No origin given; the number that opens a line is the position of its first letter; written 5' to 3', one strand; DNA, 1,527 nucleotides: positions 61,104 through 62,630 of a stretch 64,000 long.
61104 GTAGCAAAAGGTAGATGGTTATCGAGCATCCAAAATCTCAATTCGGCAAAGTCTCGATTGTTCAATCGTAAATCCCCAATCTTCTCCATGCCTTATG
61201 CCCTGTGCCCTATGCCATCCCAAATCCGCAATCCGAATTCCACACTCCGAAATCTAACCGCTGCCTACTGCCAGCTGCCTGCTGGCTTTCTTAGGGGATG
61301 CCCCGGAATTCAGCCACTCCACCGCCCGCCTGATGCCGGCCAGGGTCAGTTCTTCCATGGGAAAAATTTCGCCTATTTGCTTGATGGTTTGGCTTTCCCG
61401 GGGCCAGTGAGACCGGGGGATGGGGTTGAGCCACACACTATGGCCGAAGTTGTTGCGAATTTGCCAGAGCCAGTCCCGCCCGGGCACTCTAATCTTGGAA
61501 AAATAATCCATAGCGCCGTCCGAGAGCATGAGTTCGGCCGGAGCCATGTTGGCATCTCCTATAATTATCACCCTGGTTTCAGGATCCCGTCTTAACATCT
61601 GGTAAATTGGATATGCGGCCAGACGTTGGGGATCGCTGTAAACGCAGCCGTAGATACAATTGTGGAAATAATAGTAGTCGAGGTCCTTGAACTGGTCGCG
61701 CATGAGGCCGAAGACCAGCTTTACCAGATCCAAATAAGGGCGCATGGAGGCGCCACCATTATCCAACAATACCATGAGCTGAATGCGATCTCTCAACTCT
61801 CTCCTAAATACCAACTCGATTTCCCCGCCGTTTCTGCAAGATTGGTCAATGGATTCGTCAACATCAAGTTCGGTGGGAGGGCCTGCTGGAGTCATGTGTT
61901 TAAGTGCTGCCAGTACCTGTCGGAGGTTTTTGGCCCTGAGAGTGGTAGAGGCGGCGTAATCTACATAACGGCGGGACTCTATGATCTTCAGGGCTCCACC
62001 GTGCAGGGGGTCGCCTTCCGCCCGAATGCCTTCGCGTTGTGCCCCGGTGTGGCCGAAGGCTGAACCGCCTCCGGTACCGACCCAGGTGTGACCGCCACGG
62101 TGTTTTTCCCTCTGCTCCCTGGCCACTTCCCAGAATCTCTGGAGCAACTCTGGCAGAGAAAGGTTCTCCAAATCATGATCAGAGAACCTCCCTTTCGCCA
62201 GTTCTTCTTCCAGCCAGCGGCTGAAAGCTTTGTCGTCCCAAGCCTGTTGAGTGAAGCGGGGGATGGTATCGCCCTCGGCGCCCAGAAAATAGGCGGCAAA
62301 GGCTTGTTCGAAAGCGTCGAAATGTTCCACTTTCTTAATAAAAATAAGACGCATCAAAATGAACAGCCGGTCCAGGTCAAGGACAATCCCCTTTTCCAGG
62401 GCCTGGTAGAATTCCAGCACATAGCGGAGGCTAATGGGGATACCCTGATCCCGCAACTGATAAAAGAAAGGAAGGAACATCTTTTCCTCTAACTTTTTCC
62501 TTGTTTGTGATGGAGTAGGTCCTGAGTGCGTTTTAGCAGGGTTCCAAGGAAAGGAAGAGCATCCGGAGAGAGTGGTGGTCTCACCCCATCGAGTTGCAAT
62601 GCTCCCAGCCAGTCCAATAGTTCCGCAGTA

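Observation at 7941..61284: Nearly all intergenic spacers are built from drifting heptamer arrays that share one vocabulary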

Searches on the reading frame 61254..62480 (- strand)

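Call 6: search_protein_families(library=pfam, proteins=[window:61254-62480:-])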
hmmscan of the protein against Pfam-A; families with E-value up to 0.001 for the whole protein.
window:61254-62480:- (408 aa): 1 family
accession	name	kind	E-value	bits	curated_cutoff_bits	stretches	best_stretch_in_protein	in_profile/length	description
PF05762.20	VWA_CoxE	-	5.4e-05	23.2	26.4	1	191-272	10-96/222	VWA domain containing CoxE-like protein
